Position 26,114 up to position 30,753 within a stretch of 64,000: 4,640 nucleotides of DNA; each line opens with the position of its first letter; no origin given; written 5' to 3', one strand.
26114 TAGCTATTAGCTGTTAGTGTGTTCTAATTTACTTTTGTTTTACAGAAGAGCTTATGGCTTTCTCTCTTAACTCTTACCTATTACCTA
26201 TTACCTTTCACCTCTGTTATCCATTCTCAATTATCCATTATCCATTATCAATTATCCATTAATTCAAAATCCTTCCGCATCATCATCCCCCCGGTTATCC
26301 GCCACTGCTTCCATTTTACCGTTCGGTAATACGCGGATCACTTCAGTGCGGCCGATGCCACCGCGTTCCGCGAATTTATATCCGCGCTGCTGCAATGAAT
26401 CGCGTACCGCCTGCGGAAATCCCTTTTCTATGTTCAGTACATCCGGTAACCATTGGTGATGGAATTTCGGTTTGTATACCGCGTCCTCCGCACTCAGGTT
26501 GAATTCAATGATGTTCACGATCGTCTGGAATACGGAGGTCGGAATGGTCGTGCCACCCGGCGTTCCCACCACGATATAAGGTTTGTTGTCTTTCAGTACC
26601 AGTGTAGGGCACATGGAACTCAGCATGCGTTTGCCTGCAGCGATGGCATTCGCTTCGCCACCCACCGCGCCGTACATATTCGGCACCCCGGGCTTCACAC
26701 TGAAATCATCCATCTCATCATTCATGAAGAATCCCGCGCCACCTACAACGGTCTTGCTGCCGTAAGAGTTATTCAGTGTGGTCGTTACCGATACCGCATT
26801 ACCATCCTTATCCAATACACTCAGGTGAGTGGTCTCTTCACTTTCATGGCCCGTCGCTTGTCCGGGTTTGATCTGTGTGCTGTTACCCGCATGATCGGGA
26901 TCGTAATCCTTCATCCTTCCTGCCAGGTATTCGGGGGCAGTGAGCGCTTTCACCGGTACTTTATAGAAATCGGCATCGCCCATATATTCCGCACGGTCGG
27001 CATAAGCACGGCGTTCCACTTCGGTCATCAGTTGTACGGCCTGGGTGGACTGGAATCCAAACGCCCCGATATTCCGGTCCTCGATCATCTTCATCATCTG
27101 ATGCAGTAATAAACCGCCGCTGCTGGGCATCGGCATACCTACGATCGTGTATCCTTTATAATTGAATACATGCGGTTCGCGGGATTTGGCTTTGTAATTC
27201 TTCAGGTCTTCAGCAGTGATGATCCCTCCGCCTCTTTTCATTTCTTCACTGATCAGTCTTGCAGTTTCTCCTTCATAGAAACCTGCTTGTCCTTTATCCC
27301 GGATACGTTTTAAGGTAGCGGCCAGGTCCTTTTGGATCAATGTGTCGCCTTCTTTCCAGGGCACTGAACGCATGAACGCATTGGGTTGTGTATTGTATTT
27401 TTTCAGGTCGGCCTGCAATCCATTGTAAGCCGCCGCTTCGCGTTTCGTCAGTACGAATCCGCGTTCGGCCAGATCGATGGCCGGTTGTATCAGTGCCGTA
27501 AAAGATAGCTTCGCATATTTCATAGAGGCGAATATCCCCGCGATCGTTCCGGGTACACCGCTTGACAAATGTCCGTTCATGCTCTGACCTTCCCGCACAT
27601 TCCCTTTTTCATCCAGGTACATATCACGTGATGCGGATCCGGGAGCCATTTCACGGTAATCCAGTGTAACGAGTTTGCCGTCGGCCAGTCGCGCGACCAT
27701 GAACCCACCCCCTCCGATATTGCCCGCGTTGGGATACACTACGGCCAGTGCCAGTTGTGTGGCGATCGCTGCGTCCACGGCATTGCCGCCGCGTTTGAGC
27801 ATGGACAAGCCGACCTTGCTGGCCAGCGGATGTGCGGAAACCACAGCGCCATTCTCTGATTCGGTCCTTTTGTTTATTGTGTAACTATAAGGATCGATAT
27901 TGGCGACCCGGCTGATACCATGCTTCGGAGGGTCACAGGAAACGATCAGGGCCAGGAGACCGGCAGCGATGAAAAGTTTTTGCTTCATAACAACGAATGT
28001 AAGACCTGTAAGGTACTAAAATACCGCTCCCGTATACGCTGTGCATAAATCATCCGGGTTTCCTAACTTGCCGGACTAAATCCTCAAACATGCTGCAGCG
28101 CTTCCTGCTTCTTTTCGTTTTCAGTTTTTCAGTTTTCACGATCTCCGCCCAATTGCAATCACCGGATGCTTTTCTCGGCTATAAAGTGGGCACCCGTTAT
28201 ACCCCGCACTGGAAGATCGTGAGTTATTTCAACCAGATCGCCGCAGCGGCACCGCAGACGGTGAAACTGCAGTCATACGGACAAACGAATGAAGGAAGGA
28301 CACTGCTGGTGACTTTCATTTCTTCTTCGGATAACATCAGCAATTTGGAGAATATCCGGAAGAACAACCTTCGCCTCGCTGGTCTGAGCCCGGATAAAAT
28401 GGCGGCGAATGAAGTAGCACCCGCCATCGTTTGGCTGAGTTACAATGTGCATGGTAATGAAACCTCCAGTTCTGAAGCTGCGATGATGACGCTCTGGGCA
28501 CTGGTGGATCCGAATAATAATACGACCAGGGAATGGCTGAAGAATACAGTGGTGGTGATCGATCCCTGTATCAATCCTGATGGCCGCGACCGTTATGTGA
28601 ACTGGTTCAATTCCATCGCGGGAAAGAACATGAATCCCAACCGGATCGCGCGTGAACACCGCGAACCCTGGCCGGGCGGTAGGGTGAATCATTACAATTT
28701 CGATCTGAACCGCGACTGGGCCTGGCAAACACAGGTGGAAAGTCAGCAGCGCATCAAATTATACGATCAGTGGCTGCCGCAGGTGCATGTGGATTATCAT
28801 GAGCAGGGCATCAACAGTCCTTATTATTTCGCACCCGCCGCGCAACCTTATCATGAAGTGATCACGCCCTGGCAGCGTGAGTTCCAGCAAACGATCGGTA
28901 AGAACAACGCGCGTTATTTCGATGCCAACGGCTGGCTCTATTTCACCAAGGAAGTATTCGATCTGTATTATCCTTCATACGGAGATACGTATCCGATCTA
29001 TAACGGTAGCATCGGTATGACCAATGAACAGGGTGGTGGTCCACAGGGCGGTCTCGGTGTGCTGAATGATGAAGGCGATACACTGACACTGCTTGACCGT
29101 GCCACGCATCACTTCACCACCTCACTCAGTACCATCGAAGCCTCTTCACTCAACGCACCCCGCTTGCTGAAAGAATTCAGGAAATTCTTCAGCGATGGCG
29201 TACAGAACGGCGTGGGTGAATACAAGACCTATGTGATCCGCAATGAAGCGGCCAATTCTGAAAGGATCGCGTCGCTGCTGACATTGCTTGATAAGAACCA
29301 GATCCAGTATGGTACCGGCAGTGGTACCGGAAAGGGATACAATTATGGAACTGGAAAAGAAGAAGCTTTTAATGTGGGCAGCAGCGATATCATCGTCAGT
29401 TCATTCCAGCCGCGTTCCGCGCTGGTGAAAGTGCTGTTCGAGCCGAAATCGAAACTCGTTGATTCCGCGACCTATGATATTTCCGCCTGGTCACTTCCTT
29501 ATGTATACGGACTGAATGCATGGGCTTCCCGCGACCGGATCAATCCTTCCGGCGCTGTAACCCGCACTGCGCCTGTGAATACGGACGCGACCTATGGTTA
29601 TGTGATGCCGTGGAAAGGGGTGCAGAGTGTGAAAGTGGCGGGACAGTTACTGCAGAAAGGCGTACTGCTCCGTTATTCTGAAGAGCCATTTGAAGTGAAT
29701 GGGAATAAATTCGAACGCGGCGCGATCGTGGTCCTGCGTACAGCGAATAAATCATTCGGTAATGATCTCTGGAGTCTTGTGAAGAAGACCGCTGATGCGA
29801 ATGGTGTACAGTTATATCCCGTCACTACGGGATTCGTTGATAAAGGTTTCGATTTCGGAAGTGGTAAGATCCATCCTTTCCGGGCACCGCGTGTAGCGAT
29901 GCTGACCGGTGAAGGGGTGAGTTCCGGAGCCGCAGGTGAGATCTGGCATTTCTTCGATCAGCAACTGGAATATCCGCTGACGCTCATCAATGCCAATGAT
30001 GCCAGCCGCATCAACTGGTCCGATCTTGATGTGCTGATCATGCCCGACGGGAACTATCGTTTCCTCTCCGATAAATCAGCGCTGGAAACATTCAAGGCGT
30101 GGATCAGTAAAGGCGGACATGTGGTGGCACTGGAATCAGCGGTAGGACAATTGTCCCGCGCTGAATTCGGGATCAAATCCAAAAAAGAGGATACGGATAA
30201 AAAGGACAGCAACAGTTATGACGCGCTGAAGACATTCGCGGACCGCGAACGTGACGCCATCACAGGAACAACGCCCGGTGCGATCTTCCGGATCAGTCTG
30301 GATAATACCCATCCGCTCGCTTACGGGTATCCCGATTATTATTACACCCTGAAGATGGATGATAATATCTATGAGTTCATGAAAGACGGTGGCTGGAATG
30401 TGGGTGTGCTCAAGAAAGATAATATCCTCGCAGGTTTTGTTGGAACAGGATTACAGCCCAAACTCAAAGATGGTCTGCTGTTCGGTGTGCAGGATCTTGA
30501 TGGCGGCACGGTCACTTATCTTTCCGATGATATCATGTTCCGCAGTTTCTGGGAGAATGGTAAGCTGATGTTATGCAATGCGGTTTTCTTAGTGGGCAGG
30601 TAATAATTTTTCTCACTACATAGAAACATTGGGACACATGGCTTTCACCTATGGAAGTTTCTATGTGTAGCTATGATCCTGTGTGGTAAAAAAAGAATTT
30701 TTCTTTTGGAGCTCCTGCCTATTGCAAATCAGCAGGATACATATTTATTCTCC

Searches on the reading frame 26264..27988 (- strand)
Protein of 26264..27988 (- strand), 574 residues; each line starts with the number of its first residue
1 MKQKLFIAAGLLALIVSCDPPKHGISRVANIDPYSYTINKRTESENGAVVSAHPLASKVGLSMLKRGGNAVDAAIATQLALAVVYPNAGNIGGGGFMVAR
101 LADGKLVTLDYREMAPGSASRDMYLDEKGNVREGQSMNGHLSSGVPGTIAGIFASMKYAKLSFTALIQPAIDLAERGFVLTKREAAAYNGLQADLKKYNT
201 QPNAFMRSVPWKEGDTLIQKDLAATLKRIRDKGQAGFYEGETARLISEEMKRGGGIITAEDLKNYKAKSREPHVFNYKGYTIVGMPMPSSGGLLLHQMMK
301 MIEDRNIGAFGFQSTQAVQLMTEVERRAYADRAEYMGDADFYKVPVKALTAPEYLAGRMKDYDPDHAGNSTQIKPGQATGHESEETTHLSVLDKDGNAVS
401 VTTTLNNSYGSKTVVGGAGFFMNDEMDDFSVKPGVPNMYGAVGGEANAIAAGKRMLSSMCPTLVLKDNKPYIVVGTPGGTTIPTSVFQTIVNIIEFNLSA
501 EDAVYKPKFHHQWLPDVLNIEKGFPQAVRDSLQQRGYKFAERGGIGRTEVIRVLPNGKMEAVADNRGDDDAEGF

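Call 99: search_protein_families(library=pfam, proteins=[window:26264-27988:-], max_evalue=0.00001)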
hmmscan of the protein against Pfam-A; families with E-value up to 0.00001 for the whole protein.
window:26264-27988:- (574 aa): 1 family
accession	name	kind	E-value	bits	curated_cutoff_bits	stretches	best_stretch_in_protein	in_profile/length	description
PF01019.26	G_glu_transpept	-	1.4e-160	535.9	27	1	62-568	2-511/512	Gamma-glutamyltranspeptidase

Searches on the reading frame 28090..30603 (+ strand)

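Call 99: search_protein_families(library=pfam, proteins=[window:28090-30603:+], max_evalue=0.00001)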
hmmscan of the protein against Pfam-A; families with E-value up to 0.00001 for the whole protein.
window:28090-30603:+ (837 aa): 1 family
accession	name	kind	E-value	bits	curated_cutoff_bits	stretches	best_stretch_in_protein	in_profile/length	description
PF00246.29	Peptidase_M14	-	8.2e-21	75.3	21.6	1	43-216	1-141/286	Zinc carboxypeptidase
